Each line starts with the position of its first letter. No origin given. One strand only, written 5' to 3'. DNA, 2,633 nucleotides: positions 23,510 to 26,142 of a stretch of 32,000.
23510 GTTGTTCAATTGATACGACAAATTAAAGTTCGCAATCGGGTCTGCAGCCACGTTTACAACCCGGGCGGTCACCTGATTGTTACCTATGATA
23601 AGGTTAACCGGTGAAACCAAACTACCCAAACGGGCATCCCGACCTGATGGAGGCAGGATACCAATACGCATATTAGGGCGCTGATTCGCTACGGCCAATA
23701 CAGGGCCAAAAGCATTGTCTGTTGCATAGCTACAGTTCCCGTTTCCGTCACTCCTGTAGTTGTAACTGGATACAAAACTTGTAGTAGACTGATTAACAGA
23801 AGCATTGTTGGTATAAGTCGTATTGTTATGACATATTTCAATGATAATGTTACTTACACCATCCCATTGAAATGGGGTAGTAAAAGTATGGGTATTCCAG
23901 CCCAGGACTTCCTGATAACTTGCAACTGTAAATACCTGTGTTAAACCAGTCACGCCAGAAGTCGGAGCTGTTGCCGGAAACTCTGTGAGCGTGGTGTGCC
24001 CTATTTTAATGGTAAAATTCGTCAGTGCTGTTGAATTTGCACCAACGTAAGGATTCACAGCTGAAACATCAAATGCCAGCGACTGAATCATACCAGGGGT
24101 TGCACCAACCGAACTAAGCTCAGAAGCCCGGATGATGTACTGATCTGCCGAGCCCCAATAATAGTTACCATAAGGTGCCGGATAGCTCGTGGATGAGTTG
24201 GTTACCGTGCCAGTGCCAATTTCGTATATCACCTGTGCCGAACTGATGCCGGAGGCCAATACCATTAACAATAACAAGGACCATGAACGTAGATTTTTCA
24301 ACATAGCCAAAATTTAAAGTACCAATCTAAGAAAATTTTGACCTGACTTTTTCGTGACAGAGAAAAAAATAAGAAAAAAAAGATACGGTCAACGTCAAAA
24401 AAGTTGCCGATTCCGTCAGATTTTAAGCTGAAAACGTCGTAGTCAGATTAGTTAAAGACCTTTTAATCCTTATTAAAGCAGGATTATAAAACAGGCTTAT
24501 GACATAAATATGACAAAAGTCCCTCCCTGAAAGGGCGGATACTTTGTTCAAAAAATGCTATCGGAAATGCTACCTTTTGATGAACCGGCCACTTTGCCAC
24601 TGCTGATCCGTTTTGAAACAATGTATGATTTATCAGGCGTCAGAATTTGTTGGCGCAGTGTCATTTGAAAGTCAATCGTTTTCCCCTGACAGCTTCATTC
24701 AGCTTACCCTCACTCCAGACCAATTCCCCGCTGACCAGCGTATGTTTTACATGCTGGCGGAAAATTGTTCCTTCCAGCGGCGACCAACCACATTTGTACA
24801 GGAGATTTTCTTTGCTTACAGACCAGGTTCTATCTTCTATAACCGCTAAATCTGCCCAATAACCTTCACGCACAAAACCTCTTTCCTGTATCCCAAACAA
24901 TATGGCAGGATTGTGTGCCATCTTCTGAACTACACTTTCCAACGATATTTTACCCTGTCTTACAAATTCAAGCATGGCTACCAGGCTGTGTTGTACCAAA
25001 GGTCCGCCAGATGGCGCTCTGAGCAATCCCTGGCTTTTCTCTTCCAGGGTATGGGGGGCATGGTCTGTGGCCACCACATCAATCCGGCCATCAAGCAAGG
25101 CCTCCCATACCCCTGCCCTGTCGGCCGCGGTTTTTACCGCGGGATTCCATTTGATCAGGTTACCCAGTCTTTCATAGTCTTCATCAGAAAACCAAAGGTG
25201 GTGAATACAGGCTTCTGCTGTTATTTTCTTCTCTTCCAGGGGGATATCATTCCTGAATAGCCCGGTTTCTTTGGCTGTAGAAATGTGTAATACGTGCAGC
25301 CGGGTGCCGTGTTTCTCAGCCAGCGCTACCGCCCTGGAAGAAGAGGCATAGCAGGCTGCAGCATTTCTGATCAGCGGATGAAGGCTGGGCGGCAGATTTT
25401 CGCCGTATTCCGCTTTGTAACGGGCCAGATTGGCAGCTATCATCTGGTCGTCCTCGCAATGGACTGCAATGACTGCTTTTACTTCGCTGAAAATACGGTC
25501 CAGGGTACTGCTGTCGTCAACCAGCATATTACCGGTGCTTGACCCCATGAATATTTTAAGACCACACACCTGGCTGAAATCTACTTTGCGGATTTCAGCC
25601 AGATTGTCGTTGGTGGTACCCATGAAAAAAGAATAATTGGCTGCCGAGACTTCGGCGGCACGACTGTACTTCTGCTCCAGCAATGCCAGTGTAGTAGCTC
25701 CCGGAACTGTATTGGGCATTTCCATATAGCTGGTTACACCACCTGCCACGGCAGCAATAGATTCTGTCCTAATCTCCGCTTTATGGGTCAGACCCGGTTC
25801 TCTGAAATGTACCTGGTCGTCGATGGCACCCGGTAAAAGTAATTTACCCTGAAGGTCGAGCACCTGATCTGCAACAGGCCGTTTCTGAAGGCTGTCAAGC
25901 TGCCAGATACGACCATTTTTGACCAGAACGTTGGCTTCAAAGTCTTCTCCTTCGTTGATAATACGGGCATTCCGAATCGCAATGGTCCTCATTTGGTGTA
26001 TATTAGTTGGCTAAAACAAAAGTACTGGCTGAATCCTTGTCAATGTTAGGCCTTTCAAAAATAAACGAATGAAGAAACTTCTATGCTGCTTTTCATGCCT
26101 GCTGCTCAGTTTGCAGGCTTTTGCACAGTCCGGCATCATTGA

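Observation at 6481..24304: Tandem array of three ~1900-2000-aa paralogous T9SS cargo genes of unknown function, occupying 56% of the window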

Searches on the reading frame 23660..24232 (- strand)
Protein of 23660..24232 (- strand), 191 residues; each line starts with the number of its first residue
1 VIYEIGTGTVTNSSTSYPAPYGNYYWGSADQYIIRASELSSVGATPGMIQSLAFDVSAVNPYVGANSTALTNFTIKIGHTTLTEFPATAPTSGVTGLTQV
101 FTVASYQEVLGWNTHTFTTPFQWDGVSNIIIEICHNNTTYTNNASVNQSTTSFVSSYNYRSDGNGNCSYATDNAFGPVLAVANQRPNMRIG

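Call 31: search_solved_structures(query=A1, max_evalue=10)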
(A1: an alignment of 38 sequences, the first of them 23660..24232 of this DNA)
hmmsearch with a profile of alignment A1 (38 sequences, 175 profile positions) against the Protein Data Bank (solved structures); distinct sequences matched with E-value up to 10: 1.
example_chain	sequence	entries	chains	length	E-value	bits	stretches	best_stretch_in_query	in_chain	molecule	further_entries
5mzh_A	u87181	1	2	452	0.5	13.2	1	80-127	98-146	Dynein assembly factor with WDR repeat domains 1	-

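Call 32: search_protein_families(library=pfam, alignment_id=A1, max_evalue=1)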
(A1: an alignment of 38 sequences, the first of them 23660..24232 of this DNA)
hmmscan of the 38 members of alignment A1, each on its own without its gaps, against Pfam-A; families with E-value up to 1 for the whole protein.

A. member 1, window:23660-24232:- (191 aa): 0 families

B. families by the number of members that match (of 38 scanned): 14 families
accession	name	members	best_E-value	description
PF06357.16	Omega-toxin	1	0.019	Omega-atracotoxin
PF13313.11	DUF4082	1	0.02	Domain of unknown function (DUF4082)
PF22112.2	OmcA-like_N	1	0.021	OmcA-like N-terminal domain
PF07284.16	BCHF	1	0.026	2-vinyl bacteriochlorophyllide hydratase (BCHF)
PF17390.7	Bac_rhamnosid_C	1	0.035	Bacterial alpha-L-rhamnosidase C-terminal domain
PF19209.5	CoV_S1_C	1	0.07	Coronavirus spike glycoprotein S1, C-terminal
PF00700.27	Flagellin_C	1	0.096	Bacterial flagellin C-terminal helical region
PF03849.19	Tfb2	1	0.19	Transcription factor Tfb2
PF19202.5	DUF5874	1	0.2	Family of unknown function (DUF5874)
PF03020.21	LEM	1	0.21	LEM domain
PF08418.15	Pol_alpha_B_N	1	0.24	DNA polymerase alpha subunit B N-terminal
PF02982.20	Scytalone_dh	1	0.26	Scytalone dehydratase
PF15336.11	Auts2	1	0.47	Autism susceptibility gene 2 protein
PF14747.11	DUF4473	1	0.56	Domain of unknown function (DUF4473)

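Call 34: predict_structure(alignment_id=A1)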
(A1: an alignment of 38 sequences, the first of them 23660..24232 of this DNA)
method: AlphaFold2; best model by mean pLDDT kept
length: 191 residues; sequences in the alignment: 38
mean_pLDDT: 91.6   pTM: 0.89
mean pLDDT of the five models: 91.6, 91.3, 90.3, 89.1, 88.8
residues with pLDDT >= 90: 142; 70-90: 37; 50-70: 12; < 50: 0
segments of 3 or more residues with pLDDT < 50: none
pLDDT, mean of each block of 10 residues (from residue 1): 97 94 86 98 98 97 77 97 87 90 96 98 98 91 95 95 78 68 97 98
secondary structure, 60 per line:
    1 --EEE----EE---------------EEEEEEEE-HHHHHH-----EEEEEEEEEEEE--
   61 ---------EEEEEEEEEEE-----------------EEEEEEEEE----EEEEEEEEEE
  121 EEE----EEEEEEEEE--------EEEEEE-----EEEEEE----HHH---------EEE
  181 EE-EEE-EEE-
elements in order: E3-5 E27-34 H36-41 E47-58 E70-80 E98-106 E111-123 E128-136 E145-150 E156-161 E178-182 E184-186 E188-190

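Call 39: fold_search(model_id=the predicted structure, library=pdb)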
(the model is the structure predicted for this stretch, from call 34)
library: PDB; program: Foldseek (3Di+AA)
matches with E <= 10: 1201; with E <= 0.001: 0
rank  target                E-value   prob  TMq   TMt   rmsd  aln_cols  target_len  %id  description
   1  8zdp_v                4.2e-03  1.00  0.45  0.13   7.4       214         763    8  Cryo-EM structure of Mycobacteriophage Douge Central fiber (gp20) (released 2025-06-25)
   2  8zdq_v                4.2e-03  1.00  0.45  0.12   7.4       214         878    8  Cryo-EM structure of Mycobacteriophage Douge complete baseplate (gp13, gp17, gp23, gp16, gp18 and gp20) (released 2025-06-25)
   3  4zxe_A                5.2e-03  1.00  0.26  0.36   5.9       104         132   12  X-ray crystal structure of chitosan-binding module 1 derived from chitosanase/glucanase from Paenibacillus sp. IK-5. (released 2016-04-13)
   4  9jwb_Z                5.2e-03  0.99  0.45  0.43   8.8       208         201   12  Cyanophage A4 capsid asymmetric unit (released 2025-04-09)
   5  4zxe_C                9.4e-03  0.99  0.26  0.35   5.9       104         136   12  X-ray crystal structure of chitosan-binding module 1 derived from chitosanase/glucanase from Paenibacillus sp. IK-5. (released 2016-04-13)
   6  3hwj_A                1.0e-02  0.92  0.36  0.43   8.8       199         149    7  Crystal structure of the second PHR domain of Mouse Myc-binding protein 2 (MYCBP-2) (released 2009-07-21)
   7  2w46_B                1.2e-02  0.92  0.33  0.42   6.9       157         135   11  CBM35 from Cellvibrio japonicus Abf62 (released 2009-01-27)
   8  9d93_Pa               1.3e-02  1.00  0.49  0.18   6.2       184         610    9  Mycobacteriophage Bxb1 tail tip - Composite map and model (released 2024-09-25)
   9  5l9t_L                1.4e-02  0.90  0.31  0.34  10.8       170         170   14  Model of human Anaphase-promoting complex/Cyclosome (APC/C-CDH1) with E2 UBE2S poised for polyubiquitination where UBE (released 2016-10-26)
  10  3mx0_A                1.5e-02  0.97  0.33  0.18   6.2       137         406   13  Crystal Structure of EphA2 ectodomain in complex with ephrin-A5 (released 2010-06-30)
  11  4qb2                  1.5e-02  0.92  0.34  0.45   7.2       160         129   17  Structure of CBM35 in complex with glucuronic acid (released 2014-10-08)
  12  8tar_L                1.6e-02  0.95  0.35  0.36   6.9       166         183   14  APC/C-CDH1-UBE2C-Ubiquitin-CyclinB-NTD (released 2023-09-27)
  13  7k7j_A                1.6e-02  0.80  0.31  0.16  15.3       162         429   18  EphB6 receptor ectodomain (released 2021-04-07)
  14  4qb1                  1.7e-02  0.91  0.33  0.45   7.1       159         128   17  Structure of CBM35 from Paenibacillus barcinonensis (released 2014-10-08)
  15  2w3j                  2.1e-02  0.82  0.32  0.41  10.0       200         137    8  Structure of a family 35 carbohydrate binding module from an environmental isolate (released 2009-01-20)
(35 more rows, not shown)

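Call 67: search_protein_representatives(alignment_id=A1)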
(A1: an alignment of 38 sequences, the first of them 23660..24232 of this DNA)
Query: 38 sequences, 175 profile positions. Proteins with E-value up to 0.001 (for the whole library): 9220; up to 1e-10: 6085; up to 1e-30: 1915. The best 150 are listed.
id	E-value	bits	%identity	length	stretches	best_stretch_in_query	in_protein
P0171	1.3e-232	780.3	-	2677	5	3-174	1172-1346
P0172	2.1e-216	727.6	-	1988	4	2-174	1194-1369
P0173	7.3e-205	690.0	-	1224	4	2-174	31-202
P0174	1.4e-198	669.6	-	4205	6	4-174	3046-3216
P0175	2.7e-196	662.1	-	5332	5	2-175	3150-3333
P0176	1.6e-190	643.3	-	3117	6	2-174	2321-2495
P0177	5.6e-186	628.5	-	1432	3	3-174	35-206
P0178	4.0e-174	589.9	-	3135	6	2-174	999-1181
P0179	8.8e-172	582.3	-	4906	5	3-174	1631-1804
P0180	1.6e-168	571.6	-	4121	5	5-174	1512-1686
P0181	4.1e-163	554.1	-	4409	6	2-174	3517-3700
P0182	2.2e-159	541.9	-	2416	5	13-174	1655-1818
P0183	1.6e-158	539.1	-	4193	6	3-174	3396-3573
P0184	6.4e-158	537.1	-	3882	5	3-172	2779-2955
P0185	1.2e-153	523.2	-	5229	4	3-174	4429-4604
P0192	1.1e-142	487.5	-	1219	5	2-174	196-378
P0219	2.4e-116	401.8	-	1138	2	2-174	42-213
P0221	8.0e-116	400.1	-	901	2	3-174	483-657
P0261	6.6e-93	325.4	-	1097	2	2-174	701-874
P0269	2.8e-89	313.6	-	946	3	2-174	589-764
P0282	1.4e-85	301.6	-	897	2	3-173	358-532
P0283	2.0e-85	301.1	-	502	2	3-174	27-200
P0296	1.7e-83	294.8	-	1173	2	5-174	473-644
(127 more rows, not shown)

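Call 68: search_protein_families(library=pfam, proteins=[P0283, P0221, P0282, P0269, P0261, P0219, P0296, P0192, P0173], max_evalue=0.0001)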
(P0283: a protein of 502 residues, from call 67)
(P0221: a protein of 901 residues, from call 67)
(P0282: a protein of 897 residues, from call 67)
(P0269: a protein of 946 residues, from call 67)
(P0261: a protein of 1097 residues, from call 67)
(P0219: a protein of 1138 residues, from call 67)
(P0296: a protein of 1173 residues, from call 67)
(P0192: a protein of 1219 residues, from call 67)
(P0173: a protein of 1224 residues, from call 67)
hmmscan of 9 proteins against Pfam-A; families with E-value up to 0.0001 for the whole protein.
P0283 (502 aa): 0 families

P0221 (901 aa): 1 family
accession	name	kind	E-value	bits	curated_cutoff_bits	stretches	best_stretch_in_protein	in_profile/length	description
PF18962.6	Por_Secre_tail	-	3.9e-10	40.3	27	1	822-893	1-70/75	Secretion system C-terminal sorting domain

P0282 (897 aa): 1 family
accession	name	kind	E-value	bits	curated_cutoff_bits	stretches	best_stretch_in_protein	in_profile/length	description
PF18962.6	Por_Secre_tail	-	2.2e-11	44.3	27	1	821-893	1-72/75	Secretion system C-terminal sorting domain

P0269 (946 aa): 4 families
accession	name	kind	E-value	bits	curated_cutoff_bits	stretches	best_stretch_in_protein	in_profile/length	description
PF18962.6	Por_Secre_tail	-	1.2e-07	32.3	27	1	866-943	2-74/75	Secretion system C-terminal sorting domain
PF13860.13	FlgD_ig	-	1.5e-05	25.3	27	0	884-935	23-77/79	FlgD Ig-like domain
PF13585.12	CHU_C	-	1.6e-05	25.4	27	1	882-940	25-80/86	CHU_C Type IX secretion signal domain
PF13715.12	CarbopepD_reg_2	-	5.7e-05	23.5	32.2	0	775-846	2-76/88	CarboxypepD_reg-like domain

P0261 (1097 aa): 3 families
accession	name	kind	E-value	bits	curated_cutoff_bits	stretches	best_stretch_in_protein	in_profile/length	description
PF18962.6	Por_Secre_tail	-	5.1e-12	46.4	27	1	1019-1090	1-70/75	Secretion system C-terminal sorting domain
PF05572.19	Peptidase_M43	-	8.6e-11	42.4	23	1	192-302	47-151/152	Pregnancy-associated plasma protein-A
PF22352.2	K319L-like_PKD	-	3.4e-05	24.2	27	0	930-1004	1-84/84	K319L-like, PKD domain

P0219 (1138 aa): 6 families
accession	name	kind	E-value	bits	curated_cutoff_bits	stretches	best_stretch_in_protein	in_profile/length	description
PF18911.6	PKD_4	-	2.9e-17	62.9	27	1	804-876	3-76/85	PKD domain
PF20009.4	GEVED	-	3.7e-17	63.3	24.4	1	956-1033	1-78/78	GEVED domain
PF00629.30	MAM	-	6.5e-15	55.8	26.4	1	353-506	10-154/158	MAM domain, meprin/A5/mu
PF00801.26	PKD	-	2.4e-09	37.5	23.5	1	818-876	13-73/80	PKD domain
PF07705.17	CARDB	-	1.8e-06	28.5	22.7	0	531-592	22-80/101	CARDB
PF18962.6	Por_Secre_tail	-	1.3e-05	25.8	27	1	1055-1127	3-72/75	Secretion system C-terminal sorting domain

P0296 (1173 aa): 1 family
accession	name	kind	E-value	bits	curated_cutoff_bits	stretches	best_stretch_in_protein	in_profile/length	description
PF13573.12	SprB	-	1.8e-21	75.9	28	1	995-1030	2-37/37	SprB repeat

P0192 (1219 aa): 1 family
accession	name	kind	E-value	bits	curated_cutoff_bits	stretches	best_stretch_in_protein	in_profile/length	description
PF00041.27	fn3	-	4.2e-31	107.4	25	4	986-1073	2-81/84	Fibronectin type III domain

P0173 (1224 aa): 1 family
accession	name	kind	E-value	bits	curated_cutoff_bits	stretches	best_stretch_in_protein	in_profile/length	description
PF18962.6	Por_Secre_tail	-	8.1e-11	42.5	27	1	1147-1223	1-75/75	Secretion system C-terminal sorting domain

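Call 80: fold_search(model_id=the predicted structure, library=viral)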
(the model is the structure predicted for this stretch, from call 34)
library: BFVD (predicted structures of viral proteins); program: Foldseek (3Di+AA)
matches with E <= 10: 1598; with E <= 0.001: 13
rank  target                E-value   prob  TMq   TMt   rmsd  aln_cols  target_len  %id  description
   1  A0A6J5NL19            9.8e-09  1.00  0.73  0.32   3.3       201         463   21  Uncharacterized protein [uncultured Caudovirales phage]
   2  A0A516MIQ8            4.6e-06  1.00  0.48  0.24   8.3       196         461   18  (no name in the UniProt tables at hand)
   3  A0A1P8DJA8            9.7e-05  1.00  0.52  0.24   4.9       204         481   10  (no name in the UniProt tables at hand)
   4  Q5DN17                2.1e-04  1.00  0.43  0.13   9.0       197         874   14  Gp88 [Alphaproteobacteria phage PhiJL001]
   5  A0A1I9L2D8            2.5e-04  1.00  0.40  0.17   8.2       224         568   10  Hemagglutinin-like protein [Xanthomonas phage XAJ2]
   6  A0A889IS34            2.8e-04  1.00  0.52  0.32   9.4       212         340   11  (no name in the UniProt tables at hand)
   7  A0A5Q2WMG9            6.3e-04  1.00  0.48  0.27   5.9       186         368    9  (no name in the UniProt tables at hand)
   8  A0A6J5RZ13            6.3e-04  1.00  0.45  0.26   7.5       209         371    9  Collagen triple helix repeat [uncultured Caudovirales phage]
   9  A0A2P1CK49            6.7e-04  1.00  0.54  0.12   5.9       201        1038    9  (no name in the UniProt tables at hand)
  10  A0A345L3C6            6.7e-04  1.00  0.47  0.17  10.7       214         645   11  (no name in the UniProt tables at hand)
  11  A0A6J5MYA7            7.0e-04  1.00  0.46  0.15   6.6       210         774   12  Collagen triple helix repeat [uncultured Caudovirales phage]
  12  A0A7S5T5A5            7.4e-04  1.00  0.36  0.10  10.8       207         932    9  (no name in the UniProt tables at hand)
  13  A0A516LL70            9.7e-04  1.00  0.44  0.41   7.5       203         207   10  (no name in the UniProt tables at hand)
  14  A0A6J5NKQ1            1.1e-03  1.00  0.49  0.54   6.6       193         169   13  Uncharacterized protein [uncultured Caudovirales phage]
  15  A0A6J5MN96            1.3e-03  1.00  0.46  0.34   8.6       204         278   12  Uncharacterized protein [uncultured Caudovirales phage]
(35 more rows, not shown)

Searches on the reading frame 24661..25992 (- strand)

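Call 6: search_protein_families(library=pfam, proteins=[window:24661-25992:-], max_evalue=0.001)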
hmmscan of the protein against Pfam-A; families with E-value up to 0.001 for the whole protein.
window:24661-25992:- (443 aa): 2 families
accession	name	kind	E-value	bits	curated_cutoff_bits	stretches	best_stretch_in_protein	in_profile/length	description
PF01979.26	Amidohydro_1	-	4.8e-14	52.8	25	1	52-425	2-345/345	Amidohydrolase family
PF07969.17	Amidohydro_3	-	5.9e-09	36.4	29.7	1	347-425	405-471/472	Amidohydrolase family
